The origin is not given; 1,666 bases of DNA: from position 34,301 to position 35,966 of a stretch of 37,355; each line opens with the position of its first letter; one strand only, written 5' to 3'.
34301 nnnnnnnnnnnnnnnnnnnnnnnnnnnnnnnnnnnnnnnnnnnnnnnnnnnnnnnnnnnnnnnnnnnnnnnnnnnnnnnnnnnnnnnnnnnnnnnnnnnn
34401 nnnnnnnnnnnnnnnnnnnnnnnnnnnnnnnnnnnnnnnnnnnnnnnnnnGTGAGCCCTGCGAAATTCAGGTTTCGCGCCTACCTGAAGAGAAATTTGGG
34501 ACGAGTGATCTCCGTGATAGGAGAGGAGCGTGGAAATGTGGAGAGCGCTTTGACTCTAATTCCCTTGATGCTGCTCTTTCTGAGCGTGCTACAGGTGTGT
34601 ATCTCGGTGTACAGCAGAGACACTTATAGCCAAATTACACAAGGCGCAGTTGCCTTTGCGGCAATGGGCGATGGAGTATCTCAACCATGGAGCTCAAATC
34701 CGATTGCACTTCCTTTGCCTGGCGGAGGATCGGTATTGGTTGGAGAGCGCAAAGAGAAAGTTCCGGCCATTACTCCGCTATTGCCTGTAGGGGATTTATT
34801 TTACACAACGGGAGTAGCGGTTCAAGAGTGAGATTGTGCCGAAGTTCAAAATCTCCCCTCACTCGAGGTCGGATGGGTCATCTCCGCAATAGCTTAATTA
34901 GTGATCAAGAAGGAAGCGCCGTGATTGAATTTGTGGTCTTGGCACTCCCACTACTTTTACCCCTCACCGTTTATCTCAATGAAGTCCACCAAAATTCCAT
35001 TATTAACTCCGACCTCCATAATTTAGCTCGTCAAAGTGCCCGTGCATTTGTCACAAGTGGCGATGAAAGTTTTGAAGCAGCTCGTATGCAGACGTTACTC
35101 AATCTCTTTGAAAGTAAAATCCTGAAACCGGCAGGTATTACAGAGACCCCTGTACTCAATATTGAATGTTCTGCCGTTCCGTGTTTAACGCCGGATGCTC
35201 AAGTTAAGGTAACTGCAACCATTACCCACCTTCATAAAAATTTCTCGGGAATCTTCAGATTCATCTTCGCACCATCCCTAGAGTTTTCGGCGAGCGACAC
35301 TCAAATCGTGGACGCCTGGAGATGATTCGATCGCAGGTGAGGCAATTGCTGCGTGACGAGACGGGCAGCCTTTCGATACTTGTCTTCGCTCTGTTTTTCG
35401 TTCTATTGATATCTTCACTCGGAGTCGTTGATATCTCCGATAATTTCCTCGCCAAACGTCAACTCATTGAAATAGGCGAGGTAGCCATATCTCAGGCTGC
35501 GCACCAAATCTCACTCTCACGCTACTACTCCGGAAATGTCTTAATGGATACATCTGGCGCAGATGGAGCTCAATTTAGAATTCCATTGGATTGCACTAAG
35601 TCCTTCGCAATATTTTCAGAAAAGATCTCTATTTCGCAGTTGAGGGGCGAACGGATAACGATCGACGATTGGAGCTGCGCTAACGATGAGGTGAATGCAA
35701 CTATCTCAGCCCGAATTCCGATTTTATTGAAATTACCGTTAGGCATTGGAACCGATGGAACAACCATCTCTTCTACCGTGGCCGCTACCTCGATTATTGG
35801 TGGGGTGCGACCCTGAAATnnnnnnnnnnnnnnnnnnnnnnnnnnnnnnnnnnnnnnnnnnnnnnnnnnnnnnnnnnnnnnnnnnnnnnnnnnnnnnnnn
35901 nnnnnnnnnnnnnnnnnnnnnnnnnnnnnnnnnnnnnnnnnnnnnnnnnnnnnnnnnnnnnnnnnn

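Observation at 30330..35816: Tad/Flp pilus operon with a divergent lipoprotein operon encoding an anchored His-Me finger nuclease: candidate DNA capture/uptake module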

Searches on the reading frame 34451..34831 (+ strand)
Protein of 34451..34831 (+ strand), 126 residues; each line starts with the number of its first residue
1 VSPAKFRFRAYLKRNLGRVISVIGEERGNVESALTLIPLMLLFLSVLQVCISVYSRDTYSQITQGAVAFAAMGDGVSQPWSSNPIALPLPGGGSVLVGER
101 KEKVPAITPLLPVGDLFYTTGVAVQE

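Call 3: search_protein_families(library=pfam, proteins=[window:34451-34831:+], max_evalue=0.1)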
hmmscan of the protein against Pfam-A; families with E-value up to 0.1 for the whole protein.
window:34451-34831:+ (126 aa): 1 family
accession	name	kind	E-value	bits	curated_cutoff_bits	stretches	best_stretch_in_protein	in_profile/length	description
PF07811.17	TadE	-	0.0019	18.7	22.9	1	30-61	5-36/43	TadE-like protein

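Call 4: search_protein_families(library=ncbifam, proteins=[window:34451-34831:+], max_evalue=0.1)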
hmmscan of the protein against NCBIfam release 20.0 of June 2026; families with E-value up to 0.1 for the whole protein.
window:34451-34831:+ (126 aa): 2 families
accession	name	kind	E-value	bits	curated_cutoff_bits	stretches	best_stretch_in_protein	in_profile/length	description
TIGR03459.1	crt_membr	equivalog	0.071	12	439.4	1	35-69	77-111/470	alpha-(1->6)-mannopyranosyltransferase A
TIGR02210.1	rodA_shape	equivalog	0.082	12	336.7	0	19-68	257-304/357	rod shape-determining protein RodA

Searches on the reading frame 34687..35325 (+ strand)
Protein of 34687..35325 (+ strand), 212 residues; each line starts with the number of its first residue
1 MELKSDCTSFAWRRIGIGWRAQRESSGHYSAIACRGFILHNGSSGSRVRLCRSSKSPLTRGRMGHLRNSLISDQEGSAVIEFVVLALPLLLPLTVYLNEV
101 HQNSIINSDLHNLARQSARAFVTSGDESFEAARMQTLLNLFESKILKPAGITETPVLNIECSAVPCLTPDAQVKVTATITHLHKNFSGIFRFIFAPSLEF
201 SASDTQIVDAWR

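Call 3: search_protein_families(library=pfam, proteins=[window:34687-35325:+], max_evalue=0.1)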
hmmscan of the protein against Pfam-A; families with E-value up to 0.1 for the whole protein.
window:34687-35325:+ (212 aa): 0 families

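Call 4: search_protein_families(library=ncbifam, proteins=[window:34687-35325:+], max_evalue=0.1)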
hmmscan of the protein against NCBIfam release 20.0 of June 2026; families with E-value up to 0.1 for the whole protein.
window:34687-35325:+ (212 aa): 0 families

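Call 5: search_protein_families(library=pfam, proteins=[window:34687-35325:+], max_evalue=10)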
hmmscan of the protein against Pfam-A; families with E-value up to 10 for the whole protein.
window:34687-35325:+ (212 aa): 1 family
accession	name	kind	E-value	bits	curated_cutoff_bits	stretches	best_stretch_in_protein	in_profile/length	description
PF07811.17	TadE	-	1.6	9.3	22.9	1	76-95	1-19/43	TadE-like protein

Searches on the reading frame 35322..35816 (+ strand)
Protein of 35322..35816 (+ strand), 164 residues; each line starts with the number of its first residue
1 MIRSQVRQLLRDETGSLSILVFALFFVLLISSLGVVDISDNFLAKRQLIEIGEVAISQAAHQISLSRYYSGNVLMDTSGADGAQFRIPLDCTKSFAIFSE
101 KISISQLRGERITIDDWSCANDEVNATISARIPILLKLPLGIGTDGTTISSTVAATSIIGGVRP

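Call 3: search_protein_families(library=pfam, proteins=[window:35322-35816:+], max_evalue=0.1)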
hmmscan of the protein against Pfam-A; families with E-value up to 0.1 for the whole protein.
window:35322-35816:+ (164 aa): 2 families
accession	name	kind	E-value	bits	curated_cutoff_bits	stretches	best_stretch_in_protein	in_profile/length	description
PF08635.15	ox_reductase_C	-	0.0085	16.2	22.5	1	52-123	47-116/142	Putative oxidoreductase C terminal domain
PF13400.11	Tad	-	0.011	16.5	22.3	1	15-48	1-33/47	Putative Flp pilus-assembly TadE/G-like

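Call 4: search_protein_families(library=ncbifam, proteins=[window:35322-35816:+], max_evalue=0.1)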
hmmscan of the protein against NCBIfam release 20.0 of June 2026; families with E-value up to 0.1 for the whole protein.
window:35322-35816:+ (164 aa): 0 families
